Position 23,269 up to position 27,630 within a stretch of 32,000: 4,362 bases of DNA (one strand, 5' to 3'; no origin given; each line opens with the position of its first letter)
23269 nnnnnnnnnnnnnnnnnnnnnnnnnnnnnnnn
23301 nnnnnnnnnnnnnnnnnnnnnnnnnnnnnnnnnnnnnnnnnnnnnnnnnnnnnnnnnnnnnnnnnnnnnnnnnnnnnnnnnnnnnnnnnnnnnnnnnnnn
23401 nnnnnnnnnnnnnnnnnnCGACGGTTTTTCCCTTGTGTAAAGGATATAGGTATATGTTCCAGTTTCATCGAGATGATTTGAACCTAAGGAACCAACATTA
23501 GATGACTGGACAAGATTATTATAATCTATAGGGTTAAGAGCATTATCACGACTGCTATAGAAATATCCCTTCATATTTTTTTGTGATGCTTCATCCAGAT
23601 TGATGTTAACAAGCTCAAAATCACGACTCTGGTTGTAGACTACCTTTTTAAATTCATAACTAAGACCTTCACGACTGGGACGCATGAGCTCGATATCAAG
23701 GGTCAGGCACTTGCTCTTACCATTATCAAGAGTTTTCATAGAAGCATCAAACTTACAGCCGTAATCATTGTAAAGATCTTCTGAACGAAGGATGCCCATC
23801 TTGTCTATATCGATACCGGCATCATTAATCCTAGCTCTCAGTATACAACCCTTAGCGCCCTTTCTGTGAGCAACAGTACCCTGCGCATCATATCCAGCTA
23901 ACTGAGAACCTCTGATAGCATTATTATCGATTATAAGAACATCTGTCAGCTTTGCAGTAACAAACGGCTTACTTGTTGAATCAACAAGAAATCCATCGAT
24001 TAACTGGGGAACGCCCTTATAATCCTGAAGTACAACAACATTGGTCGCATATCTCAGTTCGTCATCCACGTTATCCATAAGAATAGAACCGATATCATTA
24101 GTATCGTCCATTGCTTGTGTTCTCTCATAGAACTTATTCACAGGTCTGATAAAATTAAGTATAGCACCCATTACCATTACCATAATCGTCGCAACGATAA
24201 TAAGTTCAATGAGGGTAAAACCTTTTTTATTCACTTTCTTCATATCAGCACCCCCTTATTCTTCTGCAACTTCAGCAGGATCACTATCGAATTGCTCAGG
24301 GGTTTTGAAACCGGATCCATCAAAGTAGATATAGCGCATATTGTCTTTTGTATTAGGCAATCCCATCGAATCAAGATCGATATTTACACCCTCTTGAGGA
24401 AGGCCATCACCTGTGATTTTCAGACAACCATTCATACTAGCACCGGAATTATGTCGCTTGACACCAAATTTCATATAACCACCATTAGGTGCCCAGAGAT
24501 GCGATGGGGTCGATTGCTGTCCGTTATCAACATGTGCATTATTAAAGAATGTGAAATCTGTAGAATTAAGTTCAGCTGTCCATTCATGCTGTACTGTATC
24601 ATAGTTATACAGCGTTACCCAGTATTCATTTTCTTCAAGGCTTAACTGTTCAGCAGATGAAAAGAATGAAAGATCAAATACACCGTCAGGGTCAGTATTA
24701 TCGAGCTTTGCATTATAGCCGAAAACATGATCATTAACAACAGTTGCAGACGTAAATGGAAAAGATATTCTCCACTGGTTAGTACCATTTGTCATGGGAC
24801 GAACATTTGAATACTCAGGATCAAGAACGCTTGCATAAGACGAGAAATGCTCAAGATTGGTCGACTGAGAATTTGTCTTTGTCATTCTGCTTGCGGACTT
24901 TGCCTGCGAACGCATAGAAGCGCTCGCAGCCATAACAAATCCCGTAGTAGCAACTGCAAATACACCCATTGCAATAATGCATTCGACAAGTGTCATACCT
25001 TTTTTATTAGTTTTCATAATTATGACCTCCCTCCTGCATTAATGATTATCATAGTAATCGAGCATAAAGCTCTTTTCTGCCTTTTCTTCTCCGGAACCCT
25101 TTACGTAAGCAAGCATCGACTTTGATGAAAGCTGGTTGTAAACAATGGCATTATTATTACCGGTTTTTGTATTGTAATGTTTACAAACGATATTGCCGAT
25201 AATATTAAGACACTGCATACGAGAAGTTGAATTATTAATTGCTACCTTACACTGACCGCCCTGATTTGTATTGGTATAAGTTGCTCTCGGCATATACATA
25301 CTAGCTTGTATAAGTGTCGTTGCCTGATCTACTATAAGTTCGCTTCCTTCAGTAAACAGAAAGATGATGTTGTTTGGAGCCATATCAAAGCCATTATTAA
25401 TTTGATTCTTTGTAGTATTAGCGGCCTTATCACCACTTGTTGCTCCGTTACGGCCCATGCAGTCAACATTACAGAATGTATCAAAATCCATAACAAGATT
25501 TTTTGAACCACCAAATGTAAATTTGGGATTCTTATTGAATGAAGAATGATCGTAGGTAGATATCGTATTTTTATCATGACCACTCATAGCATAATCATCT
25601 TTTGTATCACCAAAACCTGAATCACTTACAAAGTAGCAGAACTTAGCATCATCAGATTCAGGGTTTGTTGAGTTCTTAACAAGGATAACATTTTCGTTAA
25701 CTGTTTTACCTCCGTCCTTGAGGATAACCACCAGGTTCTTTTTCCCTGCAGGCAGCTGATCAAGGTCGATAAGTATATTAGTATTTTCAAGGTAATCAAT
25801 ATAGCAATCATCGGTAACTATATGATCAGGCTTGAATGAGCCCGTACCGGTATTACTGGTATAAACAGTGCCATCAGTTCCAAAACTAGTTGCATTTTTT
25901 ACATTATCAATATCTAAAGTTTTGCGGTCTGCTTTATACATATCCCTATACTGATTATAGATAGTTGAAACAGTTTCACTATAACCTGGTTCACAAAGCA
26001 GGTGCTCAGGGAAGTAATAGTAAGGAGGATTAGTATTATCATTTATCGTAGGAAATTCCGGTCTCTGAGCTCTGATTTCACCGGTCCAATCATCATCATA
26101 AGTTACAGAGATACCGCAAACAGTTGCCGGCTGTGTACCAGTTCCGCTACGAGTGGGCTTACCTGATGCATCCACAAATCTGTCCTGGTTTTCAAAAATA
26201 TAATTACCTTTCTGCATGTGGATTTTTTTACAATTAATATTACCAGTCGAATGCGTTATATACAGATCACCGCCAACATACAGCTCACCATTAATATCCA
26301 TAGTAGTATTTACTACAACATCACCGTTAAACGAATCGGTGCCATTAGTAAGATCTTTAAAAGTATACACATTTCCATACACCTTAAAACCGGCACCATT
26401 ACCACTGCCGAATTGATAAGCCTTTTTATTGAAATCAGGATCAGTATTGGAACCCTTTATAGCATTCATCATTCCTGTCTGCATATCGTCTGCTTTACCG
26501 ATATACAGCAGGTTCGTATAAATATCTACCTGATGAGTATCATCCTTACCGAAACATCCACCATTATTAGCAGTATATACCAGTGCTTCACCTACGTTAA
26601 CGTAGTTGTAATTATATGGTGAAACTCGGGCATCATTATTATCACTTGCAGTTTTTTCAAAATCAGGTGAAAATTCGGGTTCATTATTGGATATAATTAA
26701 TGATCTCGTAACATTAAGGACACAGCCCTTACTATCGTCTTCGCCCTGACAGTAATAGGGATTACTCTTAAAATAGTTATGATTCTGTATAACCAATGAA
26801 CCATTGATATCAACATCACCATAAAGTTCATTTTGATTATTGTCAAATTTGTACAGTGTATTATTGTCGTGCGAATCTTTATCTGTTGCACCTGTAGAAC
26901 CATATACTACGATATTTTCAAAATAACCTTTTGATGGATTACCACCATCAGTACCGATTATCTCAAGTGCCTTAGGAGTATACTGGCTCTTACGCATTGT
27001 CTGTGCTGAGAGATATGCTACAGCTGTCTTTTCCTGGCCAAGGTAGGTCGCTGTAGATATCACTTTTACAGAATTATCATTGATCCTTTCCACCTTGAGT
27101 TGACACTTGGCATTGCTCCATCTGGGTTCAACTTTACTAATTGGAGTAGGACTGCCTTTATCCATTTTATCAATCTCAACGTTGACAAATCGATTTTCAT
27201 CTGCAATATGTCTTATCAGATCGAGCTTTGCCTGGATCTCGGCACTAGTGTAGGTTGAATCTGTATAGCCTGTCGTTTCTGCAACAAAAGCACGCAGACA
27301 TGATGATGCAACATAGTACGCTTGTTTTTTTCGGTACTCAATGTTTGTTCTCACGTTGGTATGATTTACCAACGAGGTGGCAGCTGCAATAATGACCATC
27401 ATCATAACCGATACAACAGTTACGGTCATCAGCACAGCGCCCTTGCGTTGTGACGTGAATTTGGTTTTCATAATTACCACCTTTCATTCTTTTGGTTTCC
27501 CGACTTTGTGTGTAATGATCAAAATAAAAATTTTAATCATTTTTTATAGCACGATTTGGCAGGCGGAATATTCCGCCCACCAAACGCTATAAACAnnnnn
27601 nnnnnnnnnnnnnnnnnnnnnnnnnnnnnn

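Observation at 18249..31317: Complete Gram-positive type IV pilus machine with a retraction ATPase but no conventional major pilin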

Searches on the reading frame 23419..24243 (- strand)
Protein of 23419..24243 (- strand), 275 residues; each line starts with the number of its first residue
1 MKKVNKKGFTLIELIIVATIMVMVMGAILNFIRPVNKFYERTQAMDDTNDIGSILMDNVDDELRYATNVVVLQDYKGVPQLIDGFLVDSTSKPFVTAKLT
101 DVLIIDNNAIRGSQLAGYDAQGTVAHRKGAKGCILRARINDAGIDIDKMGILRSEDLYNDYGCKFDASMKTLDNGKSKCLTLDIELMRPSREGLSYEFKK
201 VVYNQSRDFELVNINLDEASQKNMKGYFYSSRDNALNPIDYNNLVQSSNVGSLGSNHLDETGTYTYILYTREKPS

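Call 49: search_protein_families(library=pfam, proteins=[window:23419-24243:-], max_evalue=10)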
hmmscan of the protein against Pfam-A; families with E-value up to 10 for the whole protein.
seq(275 aa): 1 family
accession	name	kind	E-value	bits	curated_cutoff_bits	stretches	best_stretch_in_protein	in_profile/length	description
PF07963.17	N_methyl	-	7.2e-07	29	21.2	1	5-29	3-27/27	Prokaryotic N-terminal methylation motif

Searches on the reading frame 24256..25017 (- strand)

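Call 7: search_protein_families(library=pfam, proteins=[window:24256-25017:-], max_evalue=0.01)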
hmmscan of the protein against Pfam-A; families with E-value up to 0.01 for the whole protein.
window:24256-25017:- (253 aa): 1 family
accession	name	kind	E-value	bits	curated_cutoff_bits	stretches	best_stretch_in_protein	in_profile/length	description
PF07963.17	N_methyl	-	4.9e-05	23.2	21.2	1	3-26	2-25/27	Prokaryotic N-terminal methylation motif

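Call 8: search_protein_families(library=ncbifam, proteins=[window:24256-25017:-], max_evalue=0.01)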
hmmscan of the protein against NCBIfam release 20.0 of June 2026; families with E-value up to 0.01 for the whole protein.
window:24256-25017:- (253 aa): 2 families
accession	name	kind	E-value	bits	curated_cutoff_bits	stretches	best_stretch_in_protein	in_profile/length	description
NF041013.1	T4P_ComGE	equivalog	0.00032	20.7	49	1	4-45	2-43/83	competence type IV pilus minor pilin ComGE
TIGR02532.1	IV_pilin_GFxxxE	domain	0.00038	20.2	16.3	1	5-25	1-21/24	prepilin-type N-terminal cleavage/methylation domain-containing protein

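Call 49: search_protein_families(library=pfam, proteins=[window:24259-25017:-], max_evalue=10)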
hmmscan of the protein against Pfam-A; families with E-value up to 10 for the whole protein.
seq(253 aa): 1 family
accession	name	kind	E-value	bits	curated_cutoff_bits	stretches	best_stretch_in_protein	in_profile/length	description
PF07963.17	N_methyl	-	4.9e-05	23.2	21.2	1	3-26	2-25/27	Prokaryotic N-terminal methylation motif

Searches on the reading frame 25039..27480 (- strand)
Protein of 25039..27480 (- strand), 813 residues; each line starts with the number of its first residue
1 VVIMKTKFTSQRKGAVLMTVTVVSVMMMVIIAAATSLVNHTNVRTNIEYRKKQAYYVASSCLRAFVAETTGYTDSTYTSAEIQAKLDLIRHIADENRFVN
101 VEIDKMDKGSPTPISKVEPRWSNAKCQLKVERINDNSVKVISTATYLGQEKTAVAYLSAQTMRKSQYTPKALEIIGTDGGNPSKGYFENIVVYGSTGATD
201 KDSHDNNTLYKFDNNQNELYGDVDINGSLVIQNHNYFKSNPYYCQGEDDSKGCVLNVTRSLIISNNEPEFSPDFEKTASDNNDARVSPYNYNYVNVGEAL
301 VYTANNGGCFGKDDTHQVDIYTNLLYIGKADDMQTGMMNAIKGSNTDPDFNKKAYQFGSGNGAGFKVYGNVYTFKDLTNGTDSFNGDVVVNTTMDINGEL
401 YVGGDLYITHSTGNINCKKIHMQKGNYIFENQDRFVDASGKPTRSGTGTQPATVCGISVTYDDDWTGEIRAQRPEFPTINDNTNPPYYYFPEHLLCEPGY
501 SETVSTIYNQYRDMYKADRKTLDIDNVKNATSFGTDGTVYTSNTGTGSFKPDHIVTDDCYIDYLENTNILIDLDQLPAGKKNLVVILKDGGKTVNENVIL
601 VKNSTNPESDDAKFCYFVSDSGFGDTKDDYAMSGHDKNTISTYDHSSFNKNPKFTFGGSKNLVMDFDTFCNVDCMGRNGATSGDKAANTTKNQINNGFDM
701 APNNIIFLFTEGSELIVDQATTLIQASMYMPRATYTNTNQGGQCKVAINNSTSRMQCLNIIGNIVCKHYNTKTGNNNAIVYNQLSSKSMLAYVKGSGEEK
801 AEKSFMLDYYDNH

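Call 7: search_protein_families(library=pfam, proteins=[window:25039-27480:-], max_evalue=0.01)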
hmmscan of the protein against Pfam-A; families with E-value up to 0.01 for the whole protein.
window:25039-27480:- (813 aa): 1 family
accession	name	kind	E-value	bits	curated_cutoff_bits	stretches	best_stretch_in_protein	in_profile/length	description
PF22385.1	Cas9_C_2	-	0.00067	19.9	27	0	127-175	20-66/94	CRISPR-associated endonuclease Cas9, C-terminal domain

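Call 8: search_protein_families(library=ncbifam, proteins=[window:25039-27480:-], max_evalue=0.01)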
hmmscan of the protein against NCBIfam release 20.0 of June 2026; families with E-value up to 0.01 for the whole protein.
window:25039-27480:- (813 aa): 0 families

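Call 35: find_homologous_proteins(query=window:25039-27471:-, max_evalue=0.001)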
Query window:25039-27471:- (810 aa): 36 proteins with E <= 0.001 among 7818 candidates.
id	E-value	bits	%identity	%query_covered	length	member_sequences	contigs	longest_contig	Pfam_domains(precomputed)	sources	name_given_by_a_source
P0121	0.0e+0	1854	100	100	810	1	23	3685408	-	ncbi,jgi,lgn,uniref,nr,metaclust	ncbi:hypothetical protein [Ruminococcus albus]|uniref:Uncharacterized protein n=1 Tax=Ruminococcus a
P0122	0.0e+0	1294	74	100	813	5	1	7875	-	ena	-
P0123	0.0e+0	1263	73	100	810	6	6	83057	-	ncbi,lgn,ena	-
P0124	0.0e+0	1054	62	100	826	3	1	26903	-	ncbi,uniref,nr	ncbi:hypothetical protein [Ruminococcus sp.]|uniref:hypothetical protein n=1 Tax=Ruminococcus sp. Ta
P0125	4.4e-253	860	53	99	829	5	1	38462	-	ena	-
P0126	7.7e-221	754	49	100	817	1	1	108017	-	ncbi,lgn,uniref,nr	ncbi:hypothetical protein [Ruminococcus albus]|uniref:Uncharacterized protein n=1 Tax=Ruminococcus a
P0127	2.2e-217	742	47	100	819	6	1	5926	-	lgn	-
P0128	5.2e-212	725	47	100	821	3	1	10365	-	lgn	-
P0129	1.1e-201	690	46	100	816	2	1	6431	-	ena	-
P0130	1.0e-199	684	47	100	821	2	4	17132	-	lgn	-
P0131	9.4e-197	674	45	100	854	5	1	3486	-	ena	-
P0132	6.7e-194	665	45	100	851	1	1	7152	-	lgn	-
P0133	2.7e-193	663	45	100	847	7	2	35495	-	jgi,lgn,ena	jgi:hypothetical protein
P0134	7.5e-193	661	44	100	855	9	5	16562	-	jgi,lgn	-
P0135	1.1e-192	661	45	100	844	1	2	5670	-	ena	-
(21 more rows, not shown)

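Call 36: find_encoding_contigs(protein=P0121, flank=10000, max_places=3)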
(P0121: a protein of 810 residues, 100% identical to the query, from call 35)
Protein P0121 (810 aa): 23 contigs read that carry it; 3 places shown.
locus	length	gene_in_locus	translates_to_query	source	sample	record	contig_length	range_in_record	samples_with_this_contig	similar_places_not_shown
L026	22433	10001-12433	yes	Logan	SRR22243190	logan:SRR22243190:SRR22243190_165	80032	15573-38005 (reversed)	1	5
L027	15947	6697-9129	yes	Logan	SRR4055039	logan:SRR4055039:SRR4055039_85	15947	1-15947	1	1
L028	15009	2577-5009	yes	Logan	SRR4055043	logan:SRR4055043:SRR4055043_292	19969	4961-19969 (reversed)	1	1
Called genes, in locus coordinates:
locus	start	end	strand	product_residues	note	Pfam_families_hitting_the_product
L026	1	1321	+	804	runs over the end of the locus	PF06165:GH94_b-supersand, PF17167:Glyco_hydro_94, PF03633:Glyco_hydro_65C (faint)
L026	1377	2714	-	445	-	-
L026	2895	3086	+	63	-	-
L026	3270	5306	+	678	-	PF17191:RecG_wedge, PF04851:ResIII, PF00270:DEAD, PF22590:Cas3-like_C_2 (faint), PF00271:Helicase_C, PF19833:RecG_dom3_C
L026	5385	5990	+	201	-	-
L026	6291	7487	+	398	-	PF28597:T2SSF_N, PF00482:T2SSF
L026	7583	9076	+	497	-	PF11104:PilM_2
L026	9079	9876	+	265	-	-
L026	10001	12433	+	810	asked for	-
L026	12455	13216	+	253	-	-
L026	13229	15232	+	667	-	PF07963:N_methyl (weak)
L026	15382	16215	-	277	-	PF06750:A24_N_bact, PF01478:Peptidase_A24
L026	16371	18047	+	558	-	PF05157:MshEN, PF00437:T2SSE, PF25199:nSTAND_NTPase5 (faint)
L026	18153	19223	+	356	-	PF00437:T2SSE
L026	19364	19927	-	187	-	-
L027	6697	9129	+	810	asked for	-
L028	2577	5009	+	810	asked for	-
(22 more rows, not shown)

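Call 44: search_solved_structures(query=A4, max_evalue=1)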
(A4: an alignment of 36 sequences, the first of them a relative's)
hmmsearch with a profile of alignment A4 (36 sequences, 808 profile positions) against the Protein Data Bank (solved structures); distinct sequences matched with E-value up to 1: 1.
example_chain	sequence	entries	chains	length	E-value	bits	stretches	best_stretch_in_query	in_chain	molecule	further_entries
5ivu_A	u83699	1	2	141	0.068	14.7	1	89-180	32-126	Cofilin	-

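Call 56: predict_structure(alignment_id=A4)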
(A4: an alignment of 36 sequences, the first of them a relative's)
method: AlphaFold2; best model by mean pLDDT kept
length: 810 residues; sequences in the alignment: 36
mean_pLDDT: 83.7   pTM: 0.74
mean pLDDT of the five models: 83.7, 82.9, 81.3, 81.0, 79.7
residues with pLDDT >= 90: 321; 70-90: 382; 50-70: 90; < 50: 17
segments of 3 or more residues with pLDDT < 50: 1-10, 795-797
pLDDT, mean of each block of 10 residues (from residue 1): 41 65 75 65 79 85 73 62 81 83 69 76 88 85 87 73 74 75 85 86 87 86 89 86 76 93 85 87 83 93 84 94 88 83 81 73 93 68 90 94 80 91 88 76 86 90 88 65 84 80 92 95 94 89 93 96 95 90 96 94 87 96 81 75 93 90 95 87 85 87 95 87 94 85 86 90 85 85 85 57 72
secondary structure, 60 per line:
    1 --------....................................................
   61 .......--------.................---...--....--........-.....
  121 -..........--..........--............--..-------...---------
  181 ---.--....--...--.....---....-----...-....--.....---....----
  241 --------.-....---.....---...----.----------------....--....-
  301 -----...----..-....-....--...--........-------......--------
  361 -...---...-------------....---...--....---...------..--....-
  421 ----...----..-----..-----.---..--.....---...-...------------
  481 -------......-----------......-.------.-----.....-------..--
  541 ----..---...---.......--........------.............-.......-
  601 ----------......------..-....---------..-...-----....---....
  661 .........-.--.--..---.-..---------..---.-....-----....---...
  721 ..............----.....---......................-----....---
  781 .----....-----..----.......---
elements in order (helices of 4 or more, strands of 3 or more residues): H9-67 H76-92 E96-98 E101-104 E107-110 H111-114 H116-120 E122-131 E134-143 E146-157 E169-171 E187-190 E193-195 H198-202 E206-209 E215-217 E219-222 E225-229 E233-236 E251-254 E258-262 E266-268 E290-293 E296-299 E306-308 E316-319 E321-324 H332-339 H347-352 E362-364 E368-370 E384-387 E391-393 E396-399 E403-405 E416-419 E425-427 E454-458 H488-493 H505-510 E550-552 E556-562 E565-569 E579-591 E593-599 E611-616 H626-629 E650-653 E657-662 H663-668 E702-705 E711-714 E718-734 E739-743 E747-768 E774-777 H786-789 E801-807

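Call 59: fold_search(model_id=the predicted structure, library=pdb)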
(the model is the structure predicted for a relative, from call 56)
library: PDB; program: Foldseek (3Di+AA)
matches with E <= 10: 245; with E <= 0.001: 3
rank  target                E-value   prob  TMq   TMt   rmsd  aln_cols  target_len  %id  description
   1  6qvi_C                3.4e-06  1.00  0.26  0.37  14.3       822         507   10  Crystal structure of competence-associated pilin ComZ from Thermus thermophilus (released 2019-05-29)
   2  6qvi_A                5.4e-06  1.00  0.23  0.32  16.2       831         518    8  Crystal structure of competence-associated pilin ComZ from Thermus thermophilus (released 2019-05-29)
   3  6qvi_B                3.6e-05  1.00  0.22  0.33  16.0       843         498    8  Crystal structure of competence-associated pilin ComZ from Thermus thermophilus (released 2019-05-29)
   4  4l9c_A                5.8e-01  0.41  0.06  0.26  10.9       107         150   12  Crystal structure of the FP domain of human F-box protein Fbxo7 (native) (released 2014-01-15)
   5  4u4b                  9.8e-01  0.04  0.10  0.18  20.1       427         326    8  Crystal Structure of Pectate Lyase Pel3 from Pectobacterium carotovorum with one monomer in the A.U. (released 2015-08-05)
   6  3hdj_A                1.2e+00  0.06  0.05  0.12  19.9       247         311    8  The crystal structure of probable ornithine cyclodeaminase from Bordetella pertussis Tohama I (released 2009-05-19)
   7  2o6t_G                1.4e+00  0.23  0.06  0.25  12.0       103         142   14  Crystal structure of the PA5185 protein from Pseudomonas Aeruginosa strain PAO1- orthorhombic form (P2221). (released 2007-12-11)
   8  7apk_E                1.4e+00  0.18  0.06  0.09  21.0       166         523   10  Structure of the human THO - UAP56 complex (released 2020-12-16)
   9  7znk_E                1.4e+00  0.18  0.06  0.09  21.0       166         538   10  Structure of an endogenous human TREX complex bound to mRNA (released 2023-05-03)
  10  3df6_A                1.4e+00  0.09  0.04  0.21  13.6        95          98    9  The thermo- and acido-stable ORF-99 from the archaeal virus AFV1 (released 2009-06-16)
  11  3b7c                  1.4e+00  0.08  0.05  0.18  12.0        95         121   13  CRYSTAL STRUCTURE OF A NTF-2 LIKE PROTEIN OF UNKNOWN FUNCTION (SO_0125) FROM SHEWANELLA ONEIDENSIS MR-1 AT 1.70 A RESOLU (released 2007-11-13)
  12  2o6t_I                1.5e+00  0.11  0.05  0.19  13.1        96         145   16  Crystal structure of the PA5185 protein from Pseudomonas Aeruginosa strain PAO1- orthorhombic form (P2221). (released 2007-12-11)
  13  7znl_E                1.6e+00  0.18  0.06  0.09  21.0       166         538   10  Structure of the human TREX core THO-UAP56 complex (released 2023-05-17)
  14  4l9h                  1.6e+00  0.20  0.06  0.24  10.4       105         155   10  Crystal structure of the FP domain of human F-box protein Fbxo7(SeMet) (released 2014-01-15)
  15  6zgm                  1.8e+00  0.28  0.04  0.14  19.7        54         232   15  Crystal Structure of the VIM-2 Acquired Metallo-beta-Lactamase in Complex with the thiazolecarboxylate inhibitor ANT2681 (released 2020-09-02)
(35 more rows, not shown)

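Call 76: search_protein_representatives(alignment_id=A4)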
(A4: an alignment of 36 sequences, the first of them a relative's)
Query: 36 sequences, 808 profile positions. Proteins with E-value up to 0.001 (for the whole library): 402; up to 1e-10: 121; up to 1e-30: 51. The best 150 are listed.
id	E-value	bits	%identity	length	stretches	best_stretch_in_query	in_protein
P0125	0.0e+00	1110.1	-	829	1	1-807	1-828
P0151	0.0e+00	1012.3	-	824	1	1-807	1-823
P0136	3.1e-296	1001.6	-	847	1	1-808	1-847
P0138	2.7e-292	988.6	-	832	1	1-806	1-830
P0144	6.2e-291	984.0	-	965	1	1-807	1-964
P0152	6.3e-284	960.9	-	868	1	2-807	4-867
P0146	1.4e-282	956.4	-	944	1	1-807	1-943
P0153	2.7e-275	932.3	-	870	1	2-807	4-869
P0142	4.5e-272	921.6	-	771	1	1-808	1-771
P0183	1.1e-247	841.0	-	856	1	1-807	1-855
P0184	1.5e-215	734.7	-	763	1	1-808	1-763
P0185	2.4e-214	730.7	-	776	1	1-807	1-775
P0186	5.3e-157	541.1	-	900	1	1-808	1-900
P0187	2.5e-154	532.2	-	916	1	1-808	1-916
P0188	7.6e-149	514.1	-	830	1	1-807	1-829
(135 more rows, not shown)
